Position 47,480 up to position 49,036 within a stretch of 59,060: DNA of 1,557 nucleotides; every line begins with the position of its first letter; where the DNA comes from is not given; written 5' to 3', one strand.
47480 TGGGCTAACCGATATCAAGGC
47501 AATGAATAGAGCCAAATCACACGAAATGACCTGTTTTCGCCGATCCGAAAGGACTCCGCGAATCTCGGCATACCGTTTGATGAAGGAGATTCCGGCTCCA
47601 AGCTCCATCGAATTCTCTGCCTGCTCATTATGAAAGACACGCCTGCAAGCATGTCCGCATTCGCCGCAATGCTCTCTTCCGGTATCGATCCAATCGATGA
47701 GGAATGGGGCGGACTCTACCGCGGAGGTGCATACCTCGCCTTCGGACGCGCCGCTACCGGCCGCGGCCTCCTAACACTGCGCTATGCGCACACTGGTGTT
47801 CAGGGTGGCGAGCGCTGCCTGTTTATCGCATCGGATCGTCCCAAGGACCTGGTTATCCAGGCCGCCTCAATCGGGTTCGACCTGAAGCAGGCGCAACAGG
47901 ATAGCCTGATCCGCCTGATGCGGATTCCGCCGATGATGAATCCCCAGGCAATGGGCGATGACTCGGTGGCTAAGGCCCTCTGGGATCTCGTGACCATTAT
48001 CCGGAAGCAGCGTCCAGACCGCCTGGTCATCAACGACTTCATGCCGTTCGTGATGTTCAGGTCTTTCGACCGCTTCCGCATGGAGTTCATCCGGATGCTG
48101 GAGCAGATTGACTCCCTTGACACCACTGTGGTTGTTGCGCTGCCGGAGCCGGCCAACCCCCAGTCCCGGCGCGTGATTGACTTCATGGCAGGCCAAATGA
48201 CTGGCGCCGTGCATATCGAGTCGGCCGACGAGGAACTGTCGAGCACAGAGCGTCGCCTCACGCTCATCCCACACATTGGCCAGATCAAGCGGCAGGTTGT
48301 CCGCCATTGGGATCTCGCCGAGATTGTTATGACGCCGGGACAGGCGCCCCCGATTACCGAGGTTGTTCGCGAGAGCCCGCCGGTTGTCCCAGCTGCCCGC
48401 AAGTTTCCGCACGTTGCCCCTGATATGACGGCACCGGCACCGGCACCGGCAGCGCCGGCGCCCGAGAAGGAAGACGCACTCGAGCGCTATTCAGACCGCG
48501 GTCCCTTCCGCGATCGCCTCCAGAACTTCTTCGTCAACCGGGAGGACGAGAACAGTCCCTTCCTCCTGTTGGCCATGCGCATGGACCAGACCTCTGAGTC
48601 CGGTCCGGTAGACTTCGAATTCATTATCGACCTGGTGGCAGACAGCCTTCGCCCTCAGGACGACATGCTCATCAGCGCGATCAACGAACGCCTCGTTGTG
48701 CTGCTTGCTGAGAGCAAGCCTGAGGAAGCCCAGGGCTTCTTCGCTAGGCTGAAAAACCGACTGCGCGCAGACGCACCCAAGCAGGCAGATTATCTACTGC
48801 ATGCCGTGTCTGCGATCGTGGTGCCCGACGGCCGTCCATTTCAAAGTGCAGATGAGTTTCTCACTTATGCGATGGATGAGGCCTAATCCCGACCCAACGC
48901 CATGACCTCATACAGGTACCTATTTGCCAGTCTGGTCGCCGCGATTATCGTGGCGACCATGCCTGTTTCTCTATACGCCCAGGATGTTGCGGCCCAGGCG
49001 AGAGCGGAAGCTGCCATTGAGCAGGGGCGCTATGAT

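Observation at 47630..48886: KaiC/RecA-like pseudo-ATPase fused to a degenerate GGDEF domain that keeps the RxxD I-site: candidate c-di-GMP receptor heading the EPS operon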

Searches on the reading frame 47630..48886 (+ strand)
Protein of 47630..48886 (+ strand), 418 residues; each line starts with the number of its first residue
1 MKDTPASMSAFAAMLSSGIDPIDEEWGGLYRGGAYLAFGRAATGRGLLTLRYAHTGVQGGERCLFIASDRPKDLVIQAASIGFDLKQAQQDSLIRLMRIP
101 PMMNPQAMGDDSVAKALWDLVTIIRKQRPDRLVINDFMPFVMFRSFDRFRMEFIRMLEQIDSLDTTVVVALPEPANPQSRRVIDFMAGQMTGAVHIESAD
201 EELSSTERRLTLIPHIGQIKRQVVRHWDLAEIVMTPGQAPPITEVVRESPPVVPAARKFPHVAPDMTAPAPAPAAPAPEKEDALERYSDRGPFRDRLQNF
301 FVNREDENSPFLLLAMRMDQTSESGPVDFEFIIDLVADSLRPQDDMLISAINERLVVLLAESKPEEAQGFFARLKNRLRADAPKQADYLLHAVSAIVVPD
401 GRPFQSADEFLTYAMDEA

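Call 4: search_protein_families(library=pfam, proteins=[window:47630-48886:+], max_evalue=1)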
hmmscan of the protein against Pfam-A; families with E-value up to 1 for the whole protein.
window:47630-48886:+ (418 aa): 2 families
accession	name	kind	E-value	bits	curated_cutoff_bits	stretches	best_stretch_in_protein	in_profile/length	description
PF06745.19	ATPase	-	1.6e-15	57.6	26.6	1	16-172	2-163/231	KaiC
PF17853.6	GGDEF_2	-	0.0037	17.9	24.5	1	306-380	18-86/116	GGDEF-like domain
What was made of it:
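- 47663..48325 (+): KaiC/RecA-like N-domain (aa 12-232), catalytically degenerate. Pfam PF06745 E=1.6e-15 (call 4).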

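Call 5: search_protein_families(library=ncbifam, proteins=[window:47630-48886:+], max_evalue=1)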
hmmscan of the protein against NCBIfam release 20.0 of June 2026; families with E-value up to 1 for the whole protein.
window:47630-48886:+ (418 aa): 8 families
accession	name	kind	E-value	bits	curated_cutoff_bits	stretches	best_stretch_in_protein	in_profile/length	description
NF006799.0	PRK09302.1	equivalog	2.9e-14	52.5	408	1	12-174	252-409/515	circadian clock protein KaiC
TIGR03880.1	KaiC_arch_3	hypoth_equivalog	6.9e-11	42.1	249.45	1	27-169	11-149/224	KaiC domain-containing protein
TIGR03881.1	KaiC_arch_4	hypoth_equivalog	1.4e-07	31.4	247.8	1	15-104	3-92/231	KaiC domain-containing protein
TIGR02655.1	circ_KaiC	equivalog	9.7e-07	27.8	546.25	1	25-169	14-162/484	circadian clock protein KaiC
NF006320.0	PRK08533.1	equivalog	0.0024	17.5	215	1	27-171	19-160/230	flagellar accessory protein FlaH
TIGR03877.1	thermo_KaiC_1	hypoth_equivalog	0.053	13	307.25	1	18-92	7-83/238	KaiC domain-containing protein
TIGR03600.1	phage_DnaB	exception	0.13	11.2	498.65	1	14-74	176-237/421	phage replicative helicase, DnaB family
TIGR03878.1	thermo_KaiC_2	hypoth_equivalog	0.25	10.6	232.2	1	38-79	42-83/259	KaiC domain-containing protein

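Call 6: find_homologous_proteins(query=window:47630-48883:+)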
Query window:47630-48883:+ (418 aa): 136 proteins with E <= 0.001 among 8000 candidates; the best 120 are listed.
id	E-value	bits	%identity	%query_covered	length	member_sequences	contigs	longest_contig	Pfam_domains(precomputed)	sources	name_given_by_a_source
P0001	3.7e-269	910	100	98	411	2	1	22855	PF06745.20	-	-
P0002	8.7e-252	853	93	100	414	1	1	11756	PF06745.20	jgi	jgi:KaiC/GvpD/RAD55 family RecA-like ATPase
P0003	3.4e-249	844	94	98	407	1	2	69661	PF06745.20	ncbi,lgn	-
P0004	4.6e-240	814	89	100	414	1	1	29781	PF06745.20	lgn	-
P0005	3.3e-238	808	90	98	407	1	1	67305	PF06745.20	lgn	-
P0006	1.4e-235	800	88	98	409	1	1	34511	PF06745.20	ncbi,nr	ncbi:MAG: hypothetical protein HKN29_10060 [Rhodothermales bacterium]|nr:hypothetical protein [Rhodo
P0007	1.2e-234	796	88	100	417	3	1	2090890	PF06745.20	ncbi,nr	ncbi:MAG: hypothetical protein JJ976_05275 [Rhodothermales bacterium]|nr:hypothetical protein [Rhodo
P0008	3.7e-226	769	84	100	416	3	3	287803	PF06745.20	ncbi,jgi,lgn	ncbi:MAG: KaiC/GvpD/RAD55 family RecA-like ATPase [Rhodothermales bacterium]|jgi:KaiC/GvpD/RAD55 fam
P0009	4.4e-212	722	80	100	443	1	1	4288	PF06745.20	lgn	-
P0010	1.5e-202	691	76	100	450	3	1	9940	PF06745.20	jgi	jgi:archaellum biogenesis ATPase FlaH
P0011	7.6e-194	662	74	97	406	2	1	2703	PF06745.20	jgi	-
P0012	1.9e-178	611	67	100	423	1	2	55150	PF06745.20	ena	-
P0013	4.8e-177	607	66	100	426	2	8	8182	PF06745.20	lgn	-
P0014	8.8e-176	603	66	100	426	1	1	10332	PF06745.20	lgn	-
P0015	8.0e-170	583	65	100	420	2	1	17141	PF06745.20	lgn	-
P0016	9.3e-147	507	54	100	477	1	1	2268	PF06745.20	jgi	-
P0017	9.4e-146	504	54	100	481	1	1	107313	PF06745.20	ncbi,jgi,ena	-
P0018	1.4e-144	500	56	67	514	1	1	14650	PF06745.20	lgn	-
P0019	1.7e-143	496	51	100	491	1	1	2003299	PF06745.20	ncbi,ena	-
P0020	3.9e-143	495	53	100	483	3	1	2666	PF06745.20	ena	-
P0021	1.1e-142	494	60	57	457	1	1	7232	PF06745.20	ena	-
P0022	1.4e-142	493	51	100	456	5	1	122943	PF06745.20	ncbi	-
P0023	2.0e-142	493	51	100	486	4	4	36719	PF06745.20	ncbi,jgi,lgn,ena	-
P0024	5.1e-142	492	51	99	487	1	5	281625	PF06745.20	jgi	jgi:archaellum biogenesis ATPase FlaH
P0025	5.5e-142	491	64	56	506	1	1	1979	PF06745.20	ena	-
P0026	8.7e-142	491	53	98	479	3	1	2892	PF06745.20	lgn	-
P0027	1.2e-141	490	51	99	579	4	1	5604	PF06745.20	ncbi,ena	-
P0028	1.8e-141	490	61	58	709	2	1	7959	PF06745.20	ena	-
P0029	2.2e-141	489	52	100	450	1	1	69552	PF06745.20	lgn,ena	-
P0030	6.8e-141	488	52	100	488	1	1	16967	PF06745.20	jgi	jgi:KaiC/GvpD/RAD55 family RecA-like ATPase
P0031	8.4e-141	488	56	66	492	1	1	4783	PF06745.20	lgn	-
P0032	9.7e-141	487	64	54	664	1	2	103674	PF06745.20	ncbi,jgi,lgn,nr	ncbi:hypothetical protein HQ496_02620 [bacterium]|nr:hypothetical protein [bacterium]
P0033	1.3e-140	487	49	100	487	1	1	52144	PF06745.20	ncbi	-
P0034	2.0e-140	486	50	100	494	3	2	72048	PF06745.20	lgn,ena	-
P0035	1.3e-139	484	59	67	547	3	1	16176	PF06745.20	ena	-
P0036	5.4e-139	482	64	54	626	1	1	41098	PF06745.20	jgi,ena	-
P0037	1.1e-138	481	63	57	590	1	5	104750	PF06745.20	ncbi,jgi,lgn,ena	-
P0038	1.4e-138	480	59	66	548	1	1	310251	PF06745.20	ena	-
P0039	2.3e-138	479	62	59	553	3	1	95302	PF06745.20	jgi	-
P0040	4.8e-138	478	46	100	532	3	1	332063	PF06745.20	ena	-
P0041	1.5e-137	477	63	58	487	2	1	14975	PF06745.20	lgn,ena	-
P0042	4.1e-137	475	63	57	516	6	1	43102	PF06745.20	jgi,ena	-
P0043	8.8e-137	474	58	66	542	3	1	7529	PF06745.20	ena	-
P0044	1.2e-136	474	63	56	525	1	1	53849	PF06745.20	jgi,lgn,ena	-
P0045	1.5e-136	473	54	64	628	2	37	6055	PF06745.20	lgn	-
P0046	4.5e-136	472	56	68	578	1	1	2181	PF06745.20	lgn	-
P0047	8.7e-136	471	50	100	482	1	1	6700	PF06745.20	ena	-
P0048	3.4e-135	469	51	100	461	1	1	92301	PF06745.20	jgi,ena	-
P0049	3.5e-135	469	50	98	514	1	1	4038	PF06745.20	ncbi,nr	ncbi:MAG: hypothetical protein HKN04_13000 [Rhodothermaceae bacterium]|nr:hypothetical protein [Rhod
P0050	1.2e-134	467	55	58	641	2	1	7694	PF06745.20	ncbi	-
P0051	1.2e-134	467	57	66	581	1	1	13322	PF06745.20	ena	-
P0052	1.6e-134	467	62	57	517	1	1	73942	PF06745.20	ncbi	-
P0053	2.7e-134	466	64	57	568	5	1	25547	PF06745.20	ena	-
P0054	5.8e-134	465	61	59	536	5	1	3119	PF06745.20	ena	-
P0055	1.1e-133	464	63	58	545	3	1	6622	PF06745.20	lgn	-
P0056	1.3e-133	464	57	70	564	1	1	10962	PF06745.20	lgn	-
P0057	4.1e-133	462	63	56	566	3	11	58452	PF06745.20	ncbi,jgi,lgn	jgi:KaiC/GvpD/RAD55 family RecA-like ATPase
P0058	6.4e-133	462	57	68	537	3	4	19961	PF06745.20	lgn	-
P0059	7.4e-133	461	63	57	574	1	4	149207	PF06745.20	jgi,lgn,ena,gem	-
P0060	7.7e-133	461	58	66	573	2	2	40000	PF06745.20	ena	-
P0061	1.6e-132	460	62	58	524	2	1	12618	PF06745.20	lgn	-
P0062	7.2e-132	458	49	100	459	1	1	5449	PF06745.20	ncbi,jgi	-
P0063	8.0e-132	458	62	56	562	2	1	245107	PF06745.20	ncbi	-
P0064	8.8e-130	451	55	66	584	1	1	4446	PF06745.20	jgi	jgi:KaiC/GvpD/RAD55 family RecA-like ATPase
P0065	9.2e-128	445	51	98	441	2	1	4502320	PF06745.20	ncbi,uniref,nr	ncbi:hypothetical protein GQ464_005805 [Rhodocaloribacter litoris]|uniref:RAD55 family ATPase n=1 Ta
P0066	4.4e-127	442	56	54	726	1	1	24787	PF06745.20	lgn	-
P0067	2.2e-126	440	51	96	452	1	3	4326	PF06745.20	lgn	-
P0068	1.1e-124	434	66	52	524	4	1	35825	PF06745.20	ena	-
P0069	1.6e-124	434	57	52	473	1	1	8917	PF06745.20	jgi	jgi:KaiC/GvpD/RAD55 family RecA-like ATPase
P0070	1.6e-124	434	66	52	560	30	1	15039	PF06745.20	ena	-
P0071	2.1e-124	433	49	98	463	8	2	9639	PF06745.20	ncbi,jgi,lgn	jgi:KaiC/GvpD/RAD55 family RecA-like ATPase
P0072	4.9e-124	432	54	54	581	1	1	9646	PF06745.20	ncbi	ncbi:MAG: ATPase domain-containing protein [Bacteroidota bacterium]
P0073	9.2e-124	431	49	98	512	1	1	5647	PF06745.20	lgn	-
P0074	2.9e-122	426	50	98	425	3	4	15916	PF06745.20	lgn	-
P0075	3.0e-122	426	50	96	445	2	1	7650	PF06745.20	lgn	-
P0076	4.3e-122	426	65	51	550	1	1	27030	PF06745.20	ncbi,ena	-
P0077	6.3e-122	425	50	96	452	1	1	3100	PF06745.20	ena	-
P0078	5.2e-121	422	52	98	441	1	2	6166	PF06745.20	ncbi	-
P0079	6.1e-121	422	50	98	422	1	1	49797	PF06745.20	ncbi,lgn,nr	ncbi:MAG: hypothetical protein BMS9Abin05_0412 [Rhodothermia bacterium]|nr:MAG: hypothetical protein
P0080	6.4e-121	422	43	79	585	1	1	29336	PF06745.20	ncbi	ncbi:MAG: ATPase domain-containing protein [Bacteroidota bacterium]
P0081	1.1e-120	421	51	99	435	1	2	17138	PF06745.20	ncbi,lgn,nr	ncbi:MAG: hypothetical protein D6746_01055 [Bacteroidetes bacterium]|nr:MAG: hypothetical protein D6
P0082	2.8e-120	420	64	53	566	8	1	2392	PF06745.20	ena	-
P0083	2.0e-119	417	49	98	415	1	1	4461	PF06745.20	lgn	-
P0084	7.1e-119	415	54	54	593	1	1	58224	PF06745.20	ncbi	ncbi:MAG: hypothetical protein RhofKO_26590 [Rhodothermales bacterium]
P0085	5.1e-118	412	47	96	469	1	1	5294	PF06745.20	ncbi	-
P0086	1.3e-117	411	61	54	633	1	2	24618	PF06745.20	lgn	-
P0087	5.3e-117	409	49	98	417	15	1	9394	PF06745.20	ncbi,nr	ncbi:MAG: hypothetical protein O6942_02805 [Bacteroidetes bacterium]|nr:hypothetical protein [Bacter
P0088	2.4e-116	407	50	63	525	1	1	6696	PF06745.20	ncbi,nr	ncbi:MAG: hypothetical protein HKN17_11515 [Rhodothermales bacterium]|nr:hypothetical protein [Rhodo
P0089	2.5e-116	407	64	47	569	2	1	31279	PF06745.20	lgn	-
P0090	9.9e-115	402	49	98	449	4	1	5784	PF06745.20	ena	-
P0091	1.4e-112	395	53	54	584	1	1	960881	PF06745.20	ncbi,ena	-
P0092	7.3e-112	392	53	56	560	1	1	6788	PF06745.20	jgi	jgi:KaiC/GvpD/RAD55 family RecA-like ATPase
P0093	1.3e-111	391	51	55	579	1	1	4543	PF06745.20,PF17853.7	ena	-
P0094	3.0e-111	390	53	54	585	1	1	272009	PF06745.20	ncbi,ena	-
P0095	1.5e-110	388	52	56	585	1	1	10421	PF06745.20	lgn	-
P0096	2.5e-110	387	49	66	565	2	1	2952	PF06745.20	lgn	-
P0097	1.0e-109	385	41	98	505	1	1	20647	PF06745.20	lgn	-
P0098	2.8e-109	384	50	54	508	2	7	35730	PF06745.20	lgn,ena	-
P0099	5.3e-109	383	52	57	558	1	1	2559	PF06745.20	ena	-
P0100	6.1e-109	383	51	54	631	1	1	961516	PF06745.20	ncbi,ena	-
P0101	3.3e-108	380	55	53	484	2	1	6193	PF06745.20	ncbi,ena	-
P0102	1.8e-107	378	49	58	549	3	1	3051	PF06745.20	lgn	-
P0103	8.5e-106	372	51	54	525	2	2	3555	PF06745.20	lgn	-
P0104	1.5e-103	365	51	54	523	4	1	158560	PF06745.20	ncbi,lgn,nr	ncbi:MAG: hypothetical protein JNN12_05290 [Bacteroidetes Order II. Incertae sedis bacterium]|nr:hyp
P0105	3.1e-103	364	50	54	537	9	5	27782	PF06745.20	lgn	-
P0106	4.3e-102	360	48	88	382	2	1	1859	PF06745.20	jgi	-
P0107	5.8e-102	360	49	56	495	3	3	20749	PF06745.20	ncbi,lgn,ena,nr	ncbi:MAG: hypothetical protein IAE99_08505 [Rhodothermales bacterium]|nr:hypothetical protein [Rhodo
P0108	5.1e-101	357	53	55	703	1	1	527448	PF06745.20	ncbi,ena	-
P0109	6.0e-101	356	47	59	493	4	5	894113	PF06745.20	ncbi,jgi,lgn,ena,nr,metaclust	ncbi:MAG: hypothetical protein LCH53_00495 [Bacteroidetes bacterium]|nr:hypothetical protein [Bacter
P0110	3.0e-100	354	53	54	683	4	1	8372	PF06745.20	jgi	jgi:KaiC/GvpD/RAD55 family RecA-like ATPase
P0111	4.0e-100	354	47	54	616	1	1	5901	PF06745.20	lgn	-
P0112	3.0e-99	351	47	54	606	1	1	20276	PF06745.20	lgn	-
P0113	6.9e-97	343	49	58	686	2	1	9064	PF06745.20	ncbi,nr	ncbi:MAG TPA: ATPase domain-containing protein [Rhodothermales bacterium]|nr:ATPase domain-containin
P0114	1.5e-96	342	46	54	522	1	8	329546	PF06745.20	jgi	jgi:KaiC/GvpD/RAD55 family RecA-like ATPase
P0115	5.1e-96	340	50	57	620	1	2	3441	PF06745.20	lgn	-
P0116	7.6e-96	339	45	53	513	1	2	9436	PF06745.20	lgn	-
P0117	9.0e-96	339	40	65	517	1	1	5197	PF06745.20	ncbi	-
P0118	3.1e-94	334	39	97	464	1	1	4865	PF06745.20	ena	-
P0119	1.2e-92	329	42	54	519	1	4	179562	PF06745.20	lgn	-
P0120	4.7e-92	327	51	58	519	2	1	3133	PF06745.20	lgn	-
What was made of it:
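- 48326..48475 (+): Disordered Pro/Ala-rich linker (aa 233-282), of variable length in homologues (proteins of 406-726 aa). Length range of homologues (call 6).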

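Call 7: search_solved_structures(query=window:47630-48883:+, max_evalue=1, show_alignments=2)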
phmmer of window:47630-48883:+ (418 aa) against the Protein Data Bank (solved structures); distinct sequences matched with E-value up to 1: 48.
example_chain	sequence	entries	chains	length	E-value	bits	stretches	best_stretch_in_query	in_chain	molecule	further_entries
8zn5_B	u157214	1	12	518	1e-19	74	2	14-180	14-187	KaiC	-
8zn7_D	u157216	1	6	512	5.9e-19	71.4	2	12-170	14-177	KaiC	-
7dy1_A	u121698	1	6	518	1.3e-17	67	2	14-101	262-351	Circadian clock protein kinase KaiC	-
4o0m_A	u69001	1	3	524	1.3e-17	66.9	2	14-101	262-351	Circadian clock protein kinase KaiC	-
5jwq_A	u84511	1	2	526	1.4e-17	66.9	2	14-101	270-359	Circadian clock protein kinase KaiC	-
8zn6_F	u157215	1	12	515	3.1e-17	65.7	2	14-171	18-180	KaiC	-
8jon_A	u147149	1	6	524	1.7e-14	56.7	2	17-170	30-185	Circadian clock oscillator protein KaiC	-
7x1y_A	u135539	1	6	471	1.8e-14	56.6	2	17-171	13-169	Circadian clock oscillator protein KaiC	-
3k0f_A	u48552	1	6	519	1.9e-14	56.6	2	16-171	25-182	Circadian clock protein kinase KaiC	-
3jzm_A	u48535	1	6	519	1.9e-14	56.6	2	16-171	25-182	Circadian clock protein kinase kaiC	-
3k09_A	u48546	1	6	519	1.9e-14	56.6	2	16-171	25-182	Circadian clock protein kinase kaiC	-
7s65_A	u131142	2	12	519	1.9e-14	56.6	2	16-171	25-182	Circadian clock protein kinase KaiC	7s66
7dyi_A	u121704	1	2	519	1.9e-14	56.6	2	16-171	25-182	Circadian clock protein kinase KaiC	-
3k0c_A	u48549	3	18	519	1.9e-14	56.6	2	16-171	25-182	Circadian clock protein kinase KaiC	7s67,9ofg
7dye_A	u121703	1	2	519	1.9e-14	56.6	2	16-171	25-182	Circadian clock protein kinase KaiC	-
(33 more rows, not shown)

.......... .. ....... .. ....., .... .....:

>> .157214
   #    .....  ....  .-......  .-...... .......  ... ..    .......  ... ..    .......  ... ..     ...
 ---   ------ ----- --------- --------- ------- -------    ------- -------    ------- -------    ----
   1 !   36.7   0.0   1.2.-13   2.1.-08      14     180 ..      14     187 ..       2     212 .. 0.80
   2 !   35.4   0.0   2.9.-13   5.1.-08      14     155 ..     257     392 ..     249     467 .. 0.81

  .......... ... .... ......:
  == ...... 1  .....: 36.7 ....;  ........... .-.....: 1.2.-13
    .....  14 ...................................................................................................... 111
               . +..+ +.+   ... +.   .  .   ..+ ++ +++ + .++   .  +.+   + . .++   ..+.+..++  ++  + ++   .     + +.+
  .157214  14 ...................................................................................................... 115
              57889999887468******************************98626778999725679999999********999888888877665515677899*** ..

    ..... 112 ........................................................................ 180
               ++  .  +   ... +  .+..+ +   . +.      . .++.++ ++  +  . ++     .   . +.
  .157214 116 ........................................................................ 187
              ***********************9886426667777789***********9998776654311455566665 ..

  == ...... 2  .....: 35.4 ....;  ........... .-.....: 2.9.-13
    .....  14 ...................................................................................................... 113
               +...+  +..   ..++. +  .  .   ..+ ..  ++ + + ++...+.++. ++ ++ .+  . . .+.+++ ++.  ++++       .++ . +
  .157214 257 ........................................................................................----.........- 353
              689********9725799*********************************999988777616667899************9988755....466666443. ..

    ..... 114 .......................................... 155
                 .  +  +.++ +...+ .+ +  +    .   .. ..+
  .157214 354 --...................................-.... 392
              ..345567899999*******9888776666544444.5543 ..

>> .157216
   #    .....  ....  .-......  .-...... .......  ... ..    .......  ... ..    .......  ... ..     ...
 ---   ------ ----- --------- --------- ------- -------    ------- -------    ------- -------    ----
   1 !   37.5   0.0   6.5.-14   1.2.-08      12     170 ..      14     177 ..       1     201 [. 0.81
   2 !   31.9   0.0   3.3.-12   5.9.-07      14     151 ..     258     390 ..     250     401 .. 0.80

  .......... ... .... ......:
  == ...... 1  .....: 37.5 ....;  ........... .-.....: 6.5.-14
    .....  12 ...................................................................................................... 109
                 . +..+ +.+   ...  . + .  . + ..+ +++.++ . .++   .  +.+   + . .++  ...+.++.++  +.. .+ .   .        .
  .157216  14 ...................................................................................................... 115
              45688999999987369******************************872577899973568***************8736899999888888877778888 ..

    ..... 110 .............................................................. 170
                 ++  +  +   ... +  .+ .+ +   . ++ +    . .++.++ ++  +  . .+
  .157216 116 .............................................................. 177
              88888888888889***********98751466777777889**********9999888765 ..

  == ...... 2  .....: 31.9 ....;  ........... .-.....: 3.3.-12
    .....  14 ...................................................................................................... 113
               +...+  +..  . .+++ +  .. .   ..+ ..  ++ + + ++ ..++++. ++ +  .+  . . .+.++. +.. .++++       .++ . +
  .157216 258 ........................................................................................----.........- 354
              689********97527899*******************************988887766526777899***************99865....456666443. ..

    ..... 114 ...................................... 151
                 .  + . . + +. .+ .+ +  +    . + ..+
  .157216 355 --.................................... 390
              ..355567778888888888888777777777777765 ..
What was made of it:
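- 47663..48325 (+): PDB KaiC alignments (call 7).
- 47744..47767 (+): P-loop remnant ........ (aa 39-46): Lys to Arg (R45), Thr to Gly (G46). Aligned to KaiC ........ (call 7).
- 47825..47848 (+): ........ (aa 66-73): the position of the KaiC catalytic Glu pair is now S-D, followed by the family-invariant RPKD motif. Alignment to KaiC 'TFEES' (call 7).
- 48020..48040 (+): Walker B remnant RLVINDF (aa 131-137): the canonical Asp is Asn135. Alignment to KaiC 'RVVIDS' (call 7).
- On Active P-loop ATPase: The motif reads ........, aligned to KaiC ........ (call 7). N135 replaces the Asp, and S68-D69 replace the KaiC EE pair (call 7).
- Checked: The PDB phmmer alignment to KaiC places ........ on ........, SD on the catalytic EE, and IND on the Walker B ID (call 7).
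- In this window's protein the Walker A Thr and Walker B Asp are also lost, which makes Mg-nucleotide binding doubtful (call 7). Walker A Lys and Thr, the catalytic Glu pair and the Walker B Asp are all substituted (call 7).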

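Call 14: find_encoding_contigs(protein=P0065, flank=10000, max_places=2)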
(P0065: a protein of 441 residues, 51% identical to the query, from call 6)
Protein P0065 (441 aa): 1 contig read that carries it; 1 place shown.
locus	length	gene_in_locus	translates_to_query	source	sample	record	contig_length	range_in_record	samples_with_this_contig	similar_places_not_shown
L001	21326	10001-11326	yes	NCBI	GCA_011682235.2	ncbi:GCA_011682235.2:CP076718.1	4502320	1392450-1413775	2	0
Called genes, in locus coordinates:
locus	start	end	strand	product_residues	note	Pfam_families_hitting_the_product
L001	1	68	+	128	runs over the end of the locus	PF01597:GCV_H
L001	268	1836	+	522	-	PF00117:GATase, PF07722:Peptidase_C26, PF02540:NAD_synthase (weak), PF00958:GMP_synt_C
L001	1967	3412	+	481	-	PF13525:YfiO, PF13174:TPR_6 (faint), PF13432:TPR_16, PF13458:Peripla_BP_6, PF01094:ANF_receptor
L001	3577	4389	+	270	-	PF13371:TPR_9 (faint), PF07719:TPR_2 (faint), PF13428:TPR_14 (faint), PF13512:TPR_18 (faint), PF13525:YfiO, PF13174:TPR_6 (faint), PF13432:TPR_16 (weak), PF14559:TPR_19 (faint)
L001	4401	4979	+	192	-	PF01467:CTP_transf_like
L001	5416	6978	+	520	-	PF00933:Glyco_hydro_3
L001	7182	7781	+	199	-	PF00578:AhpC-TSA, PF08534:Redoxin, PF13905:Thioredoxin_8 (weak)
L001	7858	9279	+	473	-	PF03553:Na_H_antiporter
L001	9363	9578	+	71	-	-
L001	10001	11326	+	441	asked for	PF06745:ATPase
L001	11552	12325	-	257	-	PF02585:PIG-L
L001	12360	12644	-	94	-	-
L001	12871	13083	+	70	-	-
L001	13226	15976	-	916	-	PF00133:tRNA-synt_1, PF09334:tRNA-synt_1g, PF13603:tRNA-synt_1_2, PF08264:Anticodon_1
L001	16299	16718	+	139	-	PF13380:CoA_binding_2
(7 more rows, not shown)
